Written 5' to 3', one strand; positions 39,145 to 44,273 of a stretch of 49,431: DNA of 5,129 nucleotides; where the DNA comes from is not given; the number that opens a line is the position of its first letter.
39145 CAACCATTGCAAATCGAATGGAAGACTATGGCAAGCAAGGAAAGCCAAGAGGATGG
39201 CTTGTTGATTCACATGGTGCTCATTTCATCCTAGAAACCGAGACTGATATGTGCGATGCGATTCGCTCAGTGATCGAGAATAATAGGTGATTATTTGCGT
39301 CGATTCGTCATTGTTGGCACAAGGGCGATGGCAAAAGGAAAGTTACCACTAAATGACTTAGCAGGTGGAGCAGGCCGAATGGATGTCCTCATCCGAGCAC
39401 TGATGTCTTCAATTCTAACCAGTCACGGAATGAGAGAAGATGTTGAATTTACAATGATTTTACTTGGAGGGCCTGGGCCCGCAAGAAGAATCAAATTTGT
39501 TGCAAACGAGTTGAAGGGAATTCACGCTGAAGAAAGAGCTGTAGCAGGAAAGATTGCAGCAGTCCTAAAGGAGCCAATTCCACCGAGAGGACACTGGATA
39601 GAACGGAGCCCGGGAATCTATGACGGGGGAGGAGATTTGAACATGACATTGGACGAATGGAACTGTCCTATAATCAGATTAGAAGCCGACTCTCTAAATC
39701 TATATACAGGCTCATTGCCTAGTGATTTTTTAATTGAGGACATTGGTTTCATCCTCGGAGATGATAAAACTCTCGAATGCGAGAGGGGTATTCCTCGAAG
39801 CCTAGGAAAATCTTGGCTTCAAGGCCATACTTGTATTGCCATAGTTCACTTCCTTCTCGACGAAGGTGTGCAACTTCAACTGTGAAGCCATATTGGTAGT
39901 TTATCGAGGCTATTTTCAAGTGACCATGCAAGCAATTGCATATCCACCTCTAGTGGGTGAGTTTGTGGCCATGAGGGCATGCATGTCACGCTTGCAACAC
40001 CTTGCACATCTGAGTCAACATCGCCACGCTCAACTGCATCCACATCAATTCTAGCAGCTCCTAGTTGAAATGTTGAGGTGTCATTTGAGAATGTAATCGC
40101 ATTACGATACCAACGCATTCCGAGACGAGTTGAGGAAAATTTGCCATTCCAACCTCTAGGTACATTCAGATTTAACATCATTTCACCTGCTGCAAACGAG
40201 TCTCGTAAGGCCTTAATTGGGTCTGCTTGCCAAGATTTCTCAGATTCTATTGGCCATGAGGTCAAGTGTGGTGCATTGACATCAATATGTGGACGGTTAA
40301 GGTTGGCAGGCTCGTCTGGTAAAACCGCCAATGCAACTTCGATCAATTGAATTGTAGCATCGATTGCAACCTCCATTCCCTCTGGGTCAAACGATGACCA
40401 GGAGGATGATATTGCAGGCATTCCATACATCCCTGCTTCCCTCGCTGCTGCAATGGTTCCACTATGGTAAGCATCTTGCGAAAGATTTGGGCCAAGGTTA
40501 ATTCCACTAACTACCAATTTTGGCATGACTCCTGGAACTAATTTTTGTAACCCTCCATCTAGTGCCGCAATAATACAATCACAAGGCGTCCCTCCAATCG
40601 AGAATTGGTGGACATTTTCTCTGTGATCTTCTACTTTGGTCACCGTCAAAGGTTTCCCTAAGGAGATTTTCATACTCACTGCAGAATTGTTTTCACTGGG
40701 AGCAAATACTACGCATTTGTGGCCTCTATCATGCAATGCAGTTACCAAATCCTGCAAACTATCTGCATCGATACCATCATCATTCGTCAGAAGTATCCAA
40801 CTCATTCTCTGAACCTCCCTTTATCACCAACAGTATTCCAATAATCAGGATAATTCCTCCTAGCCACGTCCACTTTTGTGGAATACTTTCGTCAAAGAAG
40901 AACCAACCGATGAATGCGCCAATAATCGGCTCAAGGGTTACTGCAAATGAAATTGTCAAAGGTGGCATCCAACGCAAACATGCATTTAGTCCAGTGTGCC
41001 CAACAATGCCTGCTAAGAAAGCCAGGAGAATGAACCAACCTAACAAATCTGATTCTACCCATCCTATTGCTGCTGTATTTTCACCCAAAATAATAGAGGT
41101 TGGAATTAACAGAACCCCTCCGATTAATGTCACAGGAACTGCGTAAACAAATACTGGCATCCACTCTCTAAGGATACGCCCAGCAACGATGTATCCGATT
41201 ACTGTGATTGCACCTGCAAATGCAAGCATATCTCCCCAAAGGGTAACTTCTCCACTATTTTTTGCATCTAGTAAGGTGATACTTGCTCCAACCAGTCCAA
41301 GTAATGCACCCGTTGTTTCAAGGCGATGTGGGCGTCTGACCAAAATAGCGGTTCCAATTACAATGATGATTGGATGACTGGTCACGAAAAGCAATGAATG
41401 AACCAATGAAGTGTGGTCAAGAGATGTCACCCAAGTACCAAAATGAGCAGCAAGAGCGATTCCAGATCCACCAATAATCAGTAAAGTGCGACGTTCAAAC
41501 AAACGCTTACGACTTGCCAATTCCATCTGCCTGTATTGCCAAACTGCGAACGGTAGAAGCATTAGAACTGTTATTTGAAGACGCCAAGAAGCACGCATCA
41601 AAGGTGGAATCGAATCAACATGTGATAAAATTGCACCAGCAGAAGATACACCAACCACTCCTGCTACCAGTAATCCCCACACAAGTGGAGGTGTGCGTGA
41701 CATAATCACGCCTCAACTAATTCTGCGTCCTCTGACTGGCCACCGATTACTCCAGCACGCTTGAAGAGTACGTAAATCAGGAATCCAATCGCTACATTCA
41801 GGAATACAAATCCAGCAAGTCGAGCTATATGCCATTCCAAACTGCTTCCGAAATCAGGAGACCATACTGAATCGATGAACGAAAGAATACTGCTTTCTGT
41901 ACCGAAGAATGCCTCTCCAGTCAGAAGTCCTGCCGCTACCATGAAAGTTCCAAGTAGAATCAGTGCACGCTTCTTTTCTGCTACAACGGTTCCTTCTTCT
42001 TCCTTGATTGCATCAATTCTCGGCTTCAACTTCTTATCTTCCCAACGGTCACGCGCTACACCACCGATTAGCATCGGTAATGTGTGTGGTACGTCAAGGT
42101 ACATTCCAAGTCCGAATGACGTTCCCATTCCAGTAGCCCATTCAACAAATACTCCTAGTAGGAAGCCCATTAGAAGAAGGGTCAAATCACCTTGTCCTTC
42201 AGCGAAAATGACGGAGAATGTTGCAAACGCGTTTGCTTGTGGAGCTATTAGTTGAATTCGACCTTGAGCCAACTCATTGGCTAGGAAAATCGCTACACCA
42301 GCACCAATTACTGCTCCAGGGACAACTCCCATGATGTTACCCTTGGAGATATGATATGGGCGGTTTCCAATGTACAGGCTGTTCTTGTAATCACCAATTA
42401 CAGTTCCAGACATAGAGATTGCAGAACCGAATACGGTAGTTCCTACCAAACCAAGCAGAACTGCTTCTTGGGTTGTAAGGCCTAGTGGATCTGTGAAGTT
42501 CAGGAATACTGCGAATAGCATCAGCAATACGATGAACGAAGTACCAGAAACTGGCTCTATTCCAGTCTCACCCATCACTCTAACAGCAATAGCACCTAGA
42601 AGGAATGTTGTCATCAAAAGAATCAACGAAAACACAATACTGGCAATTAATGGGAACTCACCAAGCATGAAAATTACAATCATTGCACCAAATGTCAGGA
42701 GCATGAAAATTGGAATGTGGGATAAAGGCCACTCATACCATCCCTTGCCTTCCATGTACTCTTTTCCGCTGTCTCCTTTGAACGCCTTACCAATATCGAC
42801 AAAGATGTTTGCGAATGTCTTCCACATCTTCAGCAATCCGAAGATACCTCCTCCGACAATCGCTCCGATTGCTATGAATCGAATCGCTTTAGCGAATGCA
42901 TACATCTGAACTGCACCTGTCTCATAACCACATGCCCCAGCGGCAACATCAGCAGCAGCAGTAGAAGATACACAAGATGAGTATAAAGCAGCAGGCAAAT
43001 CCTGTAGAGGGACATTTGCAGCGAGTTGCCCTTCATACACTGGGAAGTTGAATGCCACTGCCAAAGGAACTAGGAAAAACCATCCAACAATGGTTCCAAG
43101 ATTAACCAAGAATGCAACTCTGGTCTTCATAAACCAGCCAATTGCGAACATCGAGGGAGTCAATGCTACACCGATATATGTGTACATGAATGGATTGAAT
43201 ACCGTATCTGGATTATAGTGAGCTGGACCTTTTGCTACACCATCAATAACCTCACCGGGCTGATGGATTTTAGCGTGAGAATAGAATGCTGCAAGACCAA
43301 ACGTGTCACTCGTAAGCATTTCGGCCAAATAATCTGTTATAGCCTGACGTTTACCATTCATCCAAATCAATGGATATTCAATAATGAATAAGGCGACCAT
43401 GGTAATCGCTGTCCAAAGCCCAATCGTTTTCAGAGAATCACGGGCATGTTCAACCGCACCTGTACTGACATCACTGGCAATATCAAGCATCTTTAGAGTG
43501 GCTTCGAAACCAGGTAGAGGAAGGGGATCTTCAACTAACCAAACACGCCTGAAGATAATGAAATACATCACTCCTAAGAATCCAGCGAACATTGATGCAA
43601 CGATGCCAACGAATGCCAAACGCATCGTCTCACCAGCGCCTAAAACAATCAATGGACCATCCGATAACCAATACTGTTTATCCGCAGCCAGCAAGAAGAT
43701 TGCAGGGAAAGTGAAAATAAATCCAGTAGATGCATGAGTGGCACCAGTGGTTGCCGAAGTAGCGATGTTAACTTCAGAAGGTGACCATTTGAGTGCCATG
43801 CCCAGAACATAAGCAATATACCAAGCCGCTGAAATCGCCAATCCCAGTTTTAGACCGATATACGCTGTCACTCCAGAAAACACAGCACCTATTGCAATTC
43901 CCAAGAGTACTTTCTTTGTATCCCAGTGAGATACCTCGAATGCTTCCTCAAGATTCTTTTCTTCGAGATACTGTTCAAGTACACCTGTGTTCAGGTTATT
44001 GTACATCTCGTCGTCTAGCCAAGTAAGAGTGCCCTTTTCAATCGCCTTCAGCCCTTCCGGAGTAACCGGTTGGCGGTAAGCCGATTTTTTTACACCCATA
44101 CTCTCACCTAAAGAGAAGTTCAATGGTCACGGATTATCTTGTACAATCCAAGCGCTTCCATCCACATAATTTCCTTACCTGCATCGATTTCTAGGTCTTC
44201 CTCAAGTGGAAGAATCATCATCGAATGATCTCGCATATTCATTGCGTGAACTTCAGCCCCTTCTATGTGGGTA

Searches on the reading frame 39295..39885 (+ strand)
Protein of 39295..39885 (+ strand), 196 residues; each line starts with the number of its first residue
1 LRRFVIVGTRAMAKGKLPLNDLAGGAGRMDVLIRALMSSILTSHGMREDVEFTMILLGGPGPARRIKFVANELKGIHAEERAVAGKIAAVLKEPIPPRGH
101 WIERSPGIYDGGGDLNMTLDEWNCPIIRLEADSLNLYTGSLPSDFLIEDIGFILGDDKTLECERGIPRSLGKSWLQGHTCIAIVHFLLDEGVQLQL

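Call 3: search_protein_families(library=pfam, proteins=[window:39295-39885:+], max_evalue=0.01)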
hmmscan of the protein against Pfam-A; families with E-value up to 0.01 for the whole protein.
window:39295-39885:+ (196 aa): 1 family
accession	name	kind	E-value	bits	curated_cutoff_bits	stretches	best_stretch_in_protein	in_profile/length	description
PF04013.17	Methyltrn_RNA_2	-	2e-27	96.6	25.5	1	1-190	1-195/198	Putative SAM-dependent RNA methyltransferase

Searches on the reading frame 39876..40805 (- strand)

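Call 82: search_protein_families(library=pfam, proteins=[window:39876-40805:-], max_evalue=0.00001)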
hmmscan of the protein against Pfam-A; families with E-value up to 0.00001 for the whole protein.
window:39876-40805:- (309 aa): 1 family
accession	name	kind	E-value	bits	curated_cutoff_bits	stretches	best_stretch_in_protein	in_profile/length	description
PF01975.23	SurE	-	5e-43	147.5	22.1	1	4-233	1-187/189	Survival protein SurE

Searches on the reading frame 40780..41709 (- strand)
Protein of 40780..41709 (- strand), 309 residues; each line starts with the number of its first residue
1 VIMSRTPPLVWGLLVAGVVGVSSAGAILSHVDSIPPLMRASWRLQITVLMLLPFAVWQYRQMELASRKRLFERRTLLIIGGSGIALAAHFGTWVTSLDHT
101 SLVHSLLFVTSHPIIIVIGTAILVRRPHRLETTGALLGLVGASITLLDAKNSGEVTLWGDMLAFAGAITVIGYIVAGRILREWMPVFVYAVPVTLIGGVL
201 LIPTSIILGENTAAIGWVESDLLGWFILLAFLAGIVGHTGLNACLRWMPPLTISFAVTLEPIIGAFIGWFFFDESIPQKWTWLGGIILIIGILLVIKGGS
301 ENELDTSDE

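Call 82: search_protein_families(library=pfam, proteins=[window:40780-41709:-], max_evalue=0.00001)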
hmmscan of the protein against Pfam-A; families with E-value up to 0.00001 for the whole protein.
window:40780-41709:- (309 aa): 1 family
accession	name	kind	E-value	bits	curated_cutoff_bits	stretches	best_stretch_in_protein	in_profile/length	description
PF00892.27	EamA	-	1.5e-18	67.8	28.2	2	157-296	1-134/135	EamA-like transporter family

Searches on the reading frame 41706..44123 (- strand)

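Call 82: search_protein_families(library=pfam, proteins=[window:41706-44123:-], max_evalue=0.00001)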
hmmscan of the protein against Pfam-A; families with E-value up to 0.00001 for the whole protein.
window:41706-44123:- (805 aa): 1 family
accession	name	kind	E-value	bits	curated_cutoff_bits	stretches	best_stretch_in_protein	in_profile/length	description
PF03169.20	OPT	-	8.2e-29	101.1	25.8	1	71-741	6-616/623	OPT oligopeptide transporter protein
